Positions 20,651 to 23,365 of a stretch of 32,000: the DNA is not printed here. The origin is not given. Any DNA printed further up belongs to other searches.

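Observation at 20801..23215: Hybrid nitrogen-signalling enzyme: two GlnD-style ACT domains fused in front of a single GlnE nucleotidyltransferase module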

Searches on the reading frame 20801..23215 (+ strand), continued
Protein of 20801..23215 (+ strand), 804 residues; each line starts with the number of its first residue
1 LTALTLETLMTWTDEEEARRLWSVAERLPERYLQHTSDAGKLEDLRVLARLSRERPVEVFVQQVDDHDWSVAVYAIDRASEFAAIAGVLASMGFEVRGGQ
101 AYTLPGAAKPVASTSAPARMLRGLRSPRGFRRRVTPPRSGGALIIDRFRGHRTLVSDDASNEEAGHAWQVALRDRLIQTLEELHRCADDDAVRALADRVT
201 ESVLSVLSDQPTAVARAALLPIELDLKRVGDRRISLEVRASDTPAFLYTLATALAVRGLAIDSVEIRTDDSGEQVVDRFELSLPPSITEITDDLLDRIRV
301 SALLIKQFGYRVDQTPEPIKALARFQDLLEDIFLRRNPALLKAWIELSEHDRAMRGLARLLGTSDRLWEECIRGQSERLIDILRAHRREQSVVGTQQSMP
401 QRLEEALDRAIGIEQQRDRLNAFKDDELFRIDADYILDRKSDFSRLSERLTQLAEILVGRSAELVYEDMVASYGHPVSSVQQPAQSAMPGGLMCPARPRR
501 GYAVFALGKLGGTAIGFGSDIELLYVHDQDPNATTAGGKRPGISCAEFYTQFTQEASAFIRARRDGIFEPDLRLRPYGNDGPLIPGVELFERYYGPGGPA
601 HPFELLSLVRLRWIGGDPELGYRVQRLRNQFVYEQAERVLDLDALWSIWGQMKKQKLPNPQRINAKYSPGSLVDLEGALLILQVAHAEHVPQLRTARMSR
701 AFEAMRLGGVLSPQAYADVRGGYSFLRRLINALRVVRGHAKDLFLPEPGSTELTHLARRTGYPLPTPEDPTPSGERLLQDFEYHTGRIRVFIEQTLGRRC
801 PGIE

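Call 9: search_protein_families(library=pfam, proteins=[P0004, P0003, P0007, P0015, P0022, P0016], max_evalue=0.1)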
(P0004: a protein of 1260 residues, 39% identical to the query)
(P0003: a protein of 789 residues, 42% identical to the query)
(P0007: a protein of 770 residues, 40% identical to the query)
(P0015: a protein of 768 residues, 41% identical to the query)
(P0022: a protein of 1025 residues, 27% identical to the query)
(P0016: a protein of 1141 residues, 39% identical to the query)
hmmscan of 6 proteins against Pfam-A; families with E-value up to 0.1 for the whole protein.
P0004 (1260 aa): 2 families
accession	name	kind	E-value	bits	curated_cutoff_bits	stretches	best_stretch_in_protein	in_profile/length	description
PF03710.21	GlnE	-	3.5e-96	321.9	24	2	855-1087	4-246/252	Glutamate-ammonia ligase adenylyltransferase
PF08335.16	GlnD_UR_UTase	-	6.5e-42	143.3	21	2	1115-1251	11-138/141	GlnD PII-uridylyltransferase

P0003 (789 aa): 2 families
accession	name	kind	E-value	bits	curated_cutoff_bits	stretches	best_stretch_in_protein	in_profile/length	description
PF03710.21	GlnE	-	5.1e-40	137.9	24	1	334-593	4-250/252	Glutamate-ammonia ligase adenylyltransferase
PF08335.16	GlnD_UR_UTase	-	1.1e-15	58.4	21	1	651-773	25-137/141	GlnD PII-uridylyltransferase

P0007 (770 aa): 3 families
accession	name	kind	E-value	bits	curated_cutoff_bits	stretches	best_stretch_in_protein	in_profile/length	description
PF03710.21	GlnE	-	2.3e-40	139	24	1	345-597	2-250/252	Glutamate-ammonia ligase adenylyltransferase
PF08335.16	GlnD_UR_UTase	-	3.9e-13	50.1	21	1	630-759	24-138/141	GlnD PII-uridylyltransferase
PF01842.31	ACT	-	0.095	13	27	0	230-276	2-50/66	ACT domain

P0015 (768 aa): 2 families
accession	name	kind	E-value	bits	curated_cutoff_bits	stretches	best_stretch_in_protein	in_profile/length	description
PF03710.21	GlnE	-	8.6e-41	140.4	24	1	343-597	2-250/252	Glutamate-ammonia ligase adenylyltransferase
PF08335.16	GlnD_UR_UTase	-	4.6e-10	40.1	21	1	623-732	15-109/141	GlnD PII-uridylyltransferase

P0022 (1025 aa): 4 families
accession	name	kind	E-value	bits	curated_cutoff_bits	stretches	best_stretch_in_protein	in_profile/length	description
PF03710.21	GlnE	-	9.1e-131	435.2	24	2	610-849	3-250/252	Glutamate-ammonia ligase adenylyltransferase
PF08335.16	GlnD_UR_UTase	-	3.1e-54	183.3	21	2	347-492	7-140/141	GlnD PII-uridylyltransferase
PF10335.14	DUF294_C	-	9.1e-08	32.5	22.5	1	879-961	27-102/145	Putative nucleotidyltransferase substrate binding domain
PF03445.19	DUF294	-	0.00075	19.8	21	1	692-785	16-99/138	Putative nucleotidyltransferase DUF294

P0016 (1141 aa): 4 families
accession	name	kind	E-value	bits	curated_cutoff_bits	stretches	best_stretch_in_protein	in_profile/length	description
PF03710.21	GlnE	-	1.1e-97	326.8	24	2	723-969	2-247/252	Glutamate-ammonia ligase adenylyltransferase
PF08335.16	GlnD_UR_UTase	-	7.6e-37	126.9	21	2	1001-1129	16-135/141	GlnD PII-uridylyltransferase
PF10335.14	DUF294_C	-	4.9e-06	26.8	22.5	1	1009-1085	34-103/145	Putative nucleotidyltransferase substrate binding domain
PF01842.31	ACT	-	0.039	14.2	27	0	83-130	1-50/66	ACT domain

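Call 11: find_encoding_contigs(protein=P0001, flank=10000, max_places=3)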
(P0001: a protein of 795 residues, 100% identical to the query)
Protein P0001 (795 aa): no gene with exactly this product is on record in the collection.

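Call 13: find_encoding_contigs(protein=P0015, flank=10000, max_places=2)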
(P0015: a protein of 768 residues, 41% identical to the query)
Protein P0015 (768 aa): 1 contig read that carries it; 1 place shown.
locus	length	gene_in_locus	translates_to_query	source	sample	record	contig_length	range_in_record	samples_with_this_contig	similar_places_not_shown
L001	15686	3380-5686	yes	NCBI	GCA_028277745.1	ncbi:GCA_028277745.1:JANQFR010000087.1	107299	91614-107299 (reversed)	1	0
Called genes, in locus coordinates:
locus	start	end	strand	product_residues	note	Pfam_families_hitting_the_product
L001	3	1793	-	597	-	?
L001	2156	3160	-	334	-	PF00487:FA_desaturase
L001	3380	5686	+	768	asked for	PF03710:GlnE, PF08335:GlnD_UR_UTase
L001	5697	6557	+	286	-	PF00795:CN_hydrolase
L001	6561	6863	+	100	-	-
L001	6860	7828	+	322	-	PF04371:PAD_porph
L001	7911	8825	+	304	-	PF05552:MS_channel_1st_1 (weak), PF21088:MS_channel_1st (weak), PF00924:MS_channel_2nd, PF21082:MS_channel_3rd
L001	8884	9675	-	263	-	PF12811:BaxI_1, PF01027:Bax1-I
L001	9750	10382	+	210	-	PF02627:CMD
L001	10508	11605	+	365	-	PF00483:NTP_transferase, PF12804:NTP_transf_3 (weak), PF22640:ManC_GMP_beta-helix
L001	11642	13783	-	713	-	PF08447:PAS_3, PF07536:HWE_HK, PF07568:HisKA_2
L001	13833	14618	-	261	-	PF06283:ThuA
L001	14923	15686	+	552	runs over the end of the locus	PF25145:NfeD1b_N, PF24961:NfeD_membrane, PF01957:NfeD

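Call 14: find_encoding_contigs(protein=P0004, flank=10000, max_places=2)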
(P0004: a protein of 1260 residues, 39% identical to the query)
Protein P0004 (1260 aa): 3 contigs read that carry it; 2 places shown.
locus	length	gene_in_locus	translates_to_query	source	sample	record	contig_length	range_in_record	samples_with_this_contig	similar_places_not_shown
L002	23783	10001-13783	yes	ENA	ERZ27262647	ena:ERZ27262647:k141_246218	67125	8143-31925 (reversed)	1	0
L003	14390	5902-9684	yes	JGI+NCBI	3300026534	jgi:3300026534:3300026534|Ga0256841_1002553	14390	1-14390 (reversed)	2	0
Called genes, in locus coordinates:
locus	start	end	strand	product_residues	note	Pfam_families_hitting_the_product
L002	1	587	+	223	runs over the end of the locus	PF07758:DUF1614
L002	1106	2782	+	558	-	PF02663:FmdE, PF23475:zf-Tbcl_FmdE, PF00994:MoCF_biosynth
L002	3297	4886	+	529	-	PF01590:GAF, PF13185:GAF_2, PF00158:Sigma54_activat, PF14532:Sigma54_activ_2, PF00004:AAA (weak), PF07728:AAA_5 (weak), PF25601:AAA_lid_14, PF02954:HTH_8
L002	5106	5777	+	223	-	PF00117:GATase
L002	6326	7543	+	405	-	PF00909:Ammonium_transp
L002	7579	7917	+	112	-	PF00543:P-II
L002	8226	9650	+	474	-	PF03951:Gln-synt_N, PF00120:Gln-synt_C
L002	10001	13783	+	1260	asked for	PF03710:GlnE, PF08335:GlnD_UR_UTase, PF03710:GlnE, PF08335:GlnD_UR_UTase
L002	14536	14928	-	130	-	PF03061:4HBT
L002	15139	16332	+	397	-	PF00155:Aminotran_1_2, PF01041:DegT_DnrJ_EryC1 (weak)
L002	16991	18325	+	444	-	PF02515:CoA_transf_3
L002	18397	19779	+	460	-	PF02515:CoA_transf_3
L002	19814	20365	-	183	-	PF01923:Cob_adeno_trans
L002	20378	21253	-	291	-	PF04240:Caroten_synth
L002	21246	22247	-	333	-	PF04055:Radical_SAM, PF11946:DUF3463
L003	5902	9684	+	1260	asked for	PF03710:GlnE, PF08335:GlnD_UR_UTase, PF03710:GlnE, PF08335:GlnD_UR_UTase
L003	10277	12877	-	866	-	PF08335:GlnD_UR_UTase, PF01966:HD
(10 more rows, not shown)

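Call 37: predict_structure(alignment_id=A1)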
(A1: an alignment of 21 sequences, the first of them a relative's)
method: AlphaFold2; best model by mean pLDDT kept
length: 795 residues; sequences in the alignment: 21
mean_pLDDT: 84.0   pTM: 0.79
mean pLDDT of the five models: 84.0, 82.1, 81.7, 80.8, 77.9
residues with pLDDT >= 90: 357; 70-90: 348; 50-70: 35; < 50: 55
segments of 3 or more residues with pLDDT < 50: 100-130, 204-208, 471-480, 482-487
pLDDT, mean of each block of 10 residues (from residue 1): 67 83 84 89 91 88 92 93 90 78 36 35 40 87 66 79 96 88 86 77 52 88 91 85 86 91 89 87 88 86 77 83 82 86 87 81 78 85 80 93 95 91 85 82 95 96 84 43 49 92 82 93 87 93 96 80 89 92 93 94 94 95 93 92 89 91 94 96 92 94 94 92 81 86 86 79 91 96 91 58
secondary structure, 60 per line:
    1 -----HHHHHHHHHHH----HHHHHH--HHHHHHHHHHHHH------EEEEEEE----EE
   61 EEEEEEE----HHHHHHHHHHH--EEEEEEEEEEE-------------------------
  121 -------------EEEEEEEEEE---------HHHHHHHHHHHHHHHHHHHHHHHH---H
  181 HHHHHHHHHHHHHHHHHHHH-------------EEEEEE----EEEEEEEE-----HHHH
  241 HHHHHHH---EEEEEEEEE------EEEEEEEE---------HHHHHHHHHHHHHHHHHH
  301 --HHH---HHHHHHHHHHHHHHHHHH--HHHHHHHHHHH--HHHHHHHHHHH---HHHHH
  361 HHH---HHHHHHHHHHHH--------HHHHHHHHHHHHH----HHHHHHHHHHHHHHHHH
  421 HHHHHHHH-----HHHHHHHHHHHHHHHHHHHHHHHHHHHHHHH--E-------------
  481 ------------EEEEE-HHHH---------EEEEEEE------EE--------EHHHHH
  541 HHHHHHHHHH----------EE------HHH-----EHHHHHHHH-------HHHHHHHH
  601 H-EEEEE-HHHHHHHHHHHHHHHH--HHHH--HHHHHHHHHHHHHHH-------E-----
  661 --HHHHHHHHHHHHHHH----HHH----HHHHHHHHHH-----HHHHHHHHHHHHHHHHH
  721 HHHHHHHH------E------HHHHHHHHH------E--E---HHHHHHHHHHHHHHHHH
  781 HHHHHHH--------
elements in order (helices of 4 or more, strands of 3 or more residues): H6-16 H21-26 H29-41 E48-54 E59-67 H72-82 E85-95 E134-143 H153-176 H180-200 E214-219 E224-231 H237-247 E251-259 E266-273 H283-300 H309-326 H329-339 H342-352 H356-363 H367-378 H387-399 H404-428 H434-464 E493-497 H499-502 E512-518 H536-550 H578-585 H593-601 E603-607 H609-624 H627-630 H633-647 H663-677 H689-698 H704-728 H742-750 H764-787

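Call 43: fold_search(model_id=the predicted structure, library=pdb)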
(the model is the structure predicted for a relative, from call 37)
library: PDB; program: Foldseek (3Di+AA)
matches with E <= 10: 903; with E <= 0.001: 5
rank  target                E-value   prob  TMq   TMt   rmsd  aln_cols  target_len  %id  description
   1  3k7d_B                7.5e-18  1.00  0.47  0.72   4.9       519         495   23  C-terminal (adenylylation) domain of E.coli Glutamine Synthetase Adenylyltransferase (released 2009-12-15)
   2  3k7d_A                4.4e-17  1.00  0.48  0.74   4.6       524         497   23  C-terminal (adenylylation) domain of E.coli Glutamine Synthetase Adenylyltransferase (released 2009-12-15)
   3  1v4a                  1.2e-15  1.00  0.45  0.80   4.0       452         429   20  Structure of the N-terminal Domain of Escherichia coli Glutamine Synthetase adenylyltransferase (released 2004-07-27)
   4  7jsr_B                5.9e-06  1.00  0.11  0.06  23.5       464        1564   14  Crystal structure of the large glutamate dehydrogenase composed of 180 kDa subunits from Mycobacterium smegmatis (released 2021-06-09)
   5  7jsr_A                2.7e-05  1.00  0.11  0.06  23.4       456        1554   14  Crystal structure of the large glutamate dehydrogenase composed of 180 kDa subunits from Mycobacterium smegmatis (released 2021-06-09)
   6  6yx5_B                1.7e-03  1.00  0.26  0.51   8.1       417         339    9  Structure of DrrA from Legionella pneumophilia in complex with human Rab8a (released 2020-12-23)
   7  9hv0                  5.6e-03  1.00  0.15  0.11  16.2       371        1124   12  CryoEM map of the large glutamate dehydrogenase composed of 180 kDa subunits from Mycobacterium smegmatis obtained in th (released 2026-01-14)
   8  9hv6                  2.5e-02  1.00  0.14  0.11  16.3       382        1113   12  CryoEM map of the large glutamate dehydrogenase composed of 180 kDa subunits from Mycobacterium smegmatis obtained in th (released 2026-01-14)
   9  9hux_A                6.8e-02  0.89  0.10  0.08  14.4       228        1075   14  CryoEM map of the large glutamate dehydrogenase composed of 180 kDa subunits from Mycobacterium smegmatis obtained in  (released 2026-01-14)
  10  9hv5                  8.4e-02  0.95  0.14  0.10  16.4       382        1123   12  CryoEM map of the large glutamate dehydrogenase composed of 180 kDa subunits from Mycobacterium smegmatis obtained in th (released 2026-01-14)
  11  2nyi_A                1.2e-01  0.72  0.09  0.33  18.7       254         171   10  Crystal Structure of an Unknown Protein from Galdieria sulphuraria (released 2006-12-12)
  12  8yqu_C                1.5e-01  0.41  0.10  0.20  24.5       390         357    8  African swine fever virus RNA Polymerase-M1249L complex1 (released 2024-11-06)
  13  9c7o_A                2.7e-01  1.00  0.09  0.77   2.5        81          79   15  Crystal Structure of the Maize R ACT-like Domain (released 2025-10-08)
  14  6w51_A                2.7e-01  0.30  0.06  0.15  16.1       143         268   15  Structure of the antibody fragment H2 in complex with HLA-A*02:01/p53R175H (released 2021-03-17)
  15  2jcc_A                2.9e-01  0.30  0.06  0.15  15.2       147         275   16  AH3 recognition of mutant HLA-A2 W167A (released 2007-10-09)
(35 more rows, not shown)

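Call 68: find_encoding_contigs(protein=P0003, flank=10000, max_places=2)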
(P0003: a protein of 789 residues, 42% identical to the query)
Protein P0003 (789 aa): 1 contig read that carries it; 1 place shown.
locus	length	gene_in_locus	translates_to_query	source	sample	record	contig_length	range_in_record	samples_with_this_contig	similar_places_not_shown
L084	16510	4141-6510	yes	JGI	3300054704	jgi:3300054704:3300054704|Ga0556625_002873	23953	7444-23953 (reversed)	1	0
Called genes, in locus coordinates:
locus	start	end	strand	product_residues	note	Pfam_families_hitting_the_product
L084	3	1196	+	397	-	?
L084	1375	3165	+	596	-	PF00009:GTP_EFTU, PF03144:GTP_EFTU_D2, PF00679:EFG_C, PF06421:LepA_C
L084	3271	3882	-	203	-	PF12706:Lactamase_B_2, PF23023:Anti-Pycsar_Apyc1 (weak)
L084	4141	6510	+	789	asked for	PF03710:GlnE, PF08335:GlnD_UR_UTase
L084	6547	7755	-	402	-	PF01784:DUF34_NIF3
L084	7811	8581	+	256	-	-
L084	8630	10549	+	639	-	PF13522:GATase_6, PF13537:GATase_7, PF00733:Asn_synthase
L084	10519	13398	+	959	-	-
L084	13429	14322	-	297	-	PF00849:PseudoU_synth_2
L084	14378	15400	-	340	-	PF00072:Response_reg, PF13487:HD_5, PF01966:HD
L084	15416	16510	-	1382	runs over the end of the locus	PF00909:Ammonium_transp, PF00989:PAS, PF08448:PAS_4 (weak), PF13426:PAS_9, PF00512:HisKA, PF02518:HATPase_c, PF00072:Response_reg, PF01627:Hpt, +4 more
